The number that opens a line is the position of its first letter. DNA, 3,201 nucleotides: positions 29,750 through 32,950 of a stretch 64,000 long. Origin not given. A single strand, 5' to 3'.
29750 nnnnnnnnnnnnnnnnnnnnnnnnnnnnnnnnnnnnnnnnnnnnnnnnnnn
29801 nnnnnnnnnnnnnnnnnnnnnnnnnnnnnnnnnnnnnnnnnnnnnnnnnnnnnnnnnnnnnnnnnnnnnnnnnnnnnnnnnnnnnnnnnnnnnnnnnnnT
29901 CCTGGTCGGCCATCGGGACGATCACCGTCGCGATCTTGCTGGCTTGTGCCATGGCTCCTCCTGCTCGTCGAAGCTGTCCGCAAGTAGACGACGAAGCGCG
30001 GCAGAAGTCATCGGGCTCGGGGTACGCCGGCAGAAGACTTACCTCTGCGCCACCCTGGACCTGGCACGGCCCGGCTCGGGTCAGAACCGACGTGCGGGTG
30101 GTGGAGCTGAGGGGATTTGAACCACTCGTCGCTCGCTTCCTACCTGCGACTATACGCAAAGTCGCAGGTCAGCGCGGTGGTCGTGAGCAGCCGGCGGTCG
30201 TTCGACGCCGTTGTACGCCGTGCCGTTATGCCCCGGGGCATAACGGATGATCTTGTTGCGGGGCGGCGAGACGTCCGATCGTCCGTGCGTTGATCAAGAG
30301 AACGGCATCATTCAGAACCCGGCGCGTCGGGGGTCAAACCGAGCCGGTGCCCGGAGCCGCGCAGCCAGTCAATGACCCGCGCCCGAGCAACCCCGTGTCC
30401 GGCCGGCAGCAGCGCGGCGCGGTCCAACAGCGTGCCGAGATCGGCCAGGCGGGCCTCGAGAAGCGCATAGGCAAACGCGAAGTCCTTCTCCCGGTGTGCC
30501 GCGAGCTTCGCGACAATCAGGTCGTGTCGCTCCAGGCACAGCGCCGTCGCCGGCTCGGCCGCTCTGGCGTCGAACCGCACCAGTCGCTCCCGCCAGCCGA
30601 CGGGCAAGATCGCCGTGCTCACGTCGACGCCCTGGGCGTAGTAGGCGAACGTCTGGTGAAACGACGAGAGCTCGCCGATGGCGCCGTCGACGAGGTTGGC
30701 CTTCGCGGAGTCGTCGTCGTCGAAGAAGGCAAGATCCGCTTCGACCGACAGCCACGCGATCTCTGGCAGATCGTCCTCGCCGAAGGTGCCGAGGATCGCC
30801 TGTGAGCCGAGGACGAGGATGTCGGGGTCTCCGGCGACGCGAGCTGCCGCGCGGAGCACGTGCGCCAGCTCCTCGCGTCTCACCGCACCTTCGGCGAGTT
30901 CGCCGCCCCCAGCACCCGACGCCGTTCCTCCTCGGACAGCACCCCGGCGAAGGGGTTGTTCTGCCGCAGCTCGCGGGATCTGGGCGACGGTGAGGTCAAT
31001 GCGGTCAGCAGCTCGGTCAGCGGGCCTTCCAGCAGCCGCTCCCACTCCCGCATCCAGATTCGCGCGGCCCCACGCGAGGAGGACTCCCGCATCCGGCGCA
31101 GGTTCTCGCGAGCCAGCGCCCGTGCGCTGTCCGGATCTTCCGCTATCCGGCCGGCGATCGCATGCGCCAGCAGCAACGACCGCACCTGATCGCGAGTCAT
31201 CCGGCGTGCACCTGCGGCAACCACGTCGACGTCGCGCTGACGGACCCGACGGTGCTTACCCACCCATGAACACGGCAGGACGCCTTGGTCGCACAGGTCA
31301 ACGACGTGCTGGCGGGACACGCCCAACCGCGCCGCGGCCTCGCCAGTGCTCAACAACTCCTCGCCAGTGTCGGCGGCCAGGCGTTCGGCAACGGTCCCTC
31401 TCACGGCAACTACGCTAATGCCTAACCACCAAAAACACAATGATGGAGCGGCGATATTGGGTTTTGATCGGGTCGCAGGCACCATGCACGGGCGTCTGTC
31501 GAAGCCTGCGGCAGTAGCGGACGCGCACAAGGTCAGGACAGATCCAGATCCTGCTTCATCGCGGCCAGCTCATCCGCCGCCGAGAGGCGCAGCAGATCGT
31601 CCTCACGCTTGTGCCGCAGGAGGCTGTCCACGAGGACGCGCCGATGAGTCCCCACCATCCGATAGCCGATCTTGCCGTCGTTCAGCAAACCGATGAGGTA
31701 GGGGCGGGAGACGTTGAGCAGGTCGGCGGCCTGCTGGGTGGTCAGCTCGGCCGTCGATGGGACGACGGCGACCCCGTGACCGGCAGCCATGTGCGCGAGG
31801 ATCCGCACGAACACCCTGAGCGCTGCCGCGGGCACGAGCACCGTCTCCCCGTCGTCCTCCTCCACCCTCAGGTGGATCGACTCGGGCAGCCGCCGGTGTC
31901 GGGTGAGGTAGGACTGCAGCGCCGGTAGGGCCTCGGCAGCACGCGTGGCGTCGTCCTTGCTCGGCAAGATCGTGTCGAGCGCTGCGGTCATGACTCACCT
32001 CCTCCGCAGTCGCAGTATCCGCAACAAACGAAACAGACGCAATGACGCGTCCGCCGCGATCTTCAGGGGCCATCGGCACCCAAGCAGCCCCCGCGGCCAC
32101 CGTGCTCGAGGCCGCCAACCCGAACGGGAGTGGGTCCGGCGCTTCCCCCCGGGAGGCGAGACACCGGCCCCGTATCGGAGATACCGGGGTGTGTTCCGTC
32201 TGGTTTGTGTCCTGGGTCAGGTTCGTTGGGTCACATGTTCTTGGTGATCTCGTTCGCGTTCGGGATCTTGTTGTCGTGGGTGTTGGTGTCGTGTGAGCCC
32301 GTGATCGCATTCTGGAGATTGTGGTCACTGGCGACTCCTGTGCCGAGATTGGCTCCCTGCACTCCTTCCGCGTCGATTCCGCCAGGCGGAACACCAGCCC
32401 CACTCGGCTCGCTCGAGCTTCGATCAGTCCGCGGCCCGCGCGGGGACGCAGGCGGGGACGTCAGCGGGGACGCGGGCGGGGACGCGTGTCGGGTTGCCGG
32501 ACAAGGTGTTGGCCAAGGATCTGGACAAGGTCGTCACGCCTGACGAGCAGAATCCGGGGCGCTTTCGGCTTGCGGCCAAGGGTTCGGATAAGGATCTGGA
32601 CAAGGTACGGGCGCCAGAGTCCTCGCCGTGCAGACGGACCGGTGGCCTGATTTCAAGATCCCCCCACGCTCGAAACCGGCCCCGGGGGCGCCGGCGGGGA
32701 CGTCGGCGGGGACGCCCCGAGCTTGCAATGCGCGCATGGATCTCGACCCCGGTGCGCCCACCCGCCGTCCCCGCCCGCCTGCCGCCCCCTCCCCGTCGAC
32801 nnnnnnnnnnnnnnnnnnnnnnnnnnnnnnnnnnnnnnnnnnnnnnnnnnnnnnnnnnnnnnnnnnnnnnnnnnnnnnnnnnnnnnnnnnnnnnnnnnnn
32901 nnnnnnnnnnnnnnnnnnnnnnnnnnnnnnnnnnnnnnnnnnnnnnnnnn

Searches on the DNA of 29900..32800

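Call 96: search_rna_families(source=window, start=29900, end=32800, threshold=evalue, max_evalue=1)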
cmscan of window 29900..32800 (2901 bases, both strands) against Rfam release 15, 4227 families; matches with E-value up to 1: 2.
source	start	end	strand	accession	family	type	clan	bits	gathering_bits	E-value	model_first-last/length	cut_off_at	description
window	31682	31754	+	RF00312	snoZ206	Gene; snRNA; snoRNA; CD-box;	-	21.8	50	0.81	1-129/129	no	Small nucleolar RNA Z206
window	30099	30192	-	RF00023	tmRNA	Gene;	CL00001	14.7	47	0.0036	1-374/374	no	transfer-messenger RNA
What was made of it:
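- Tried and rejected: Rfam scan of 29900-32800: only sub-threshold noise and the tRNA-like att fragment (call 96).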
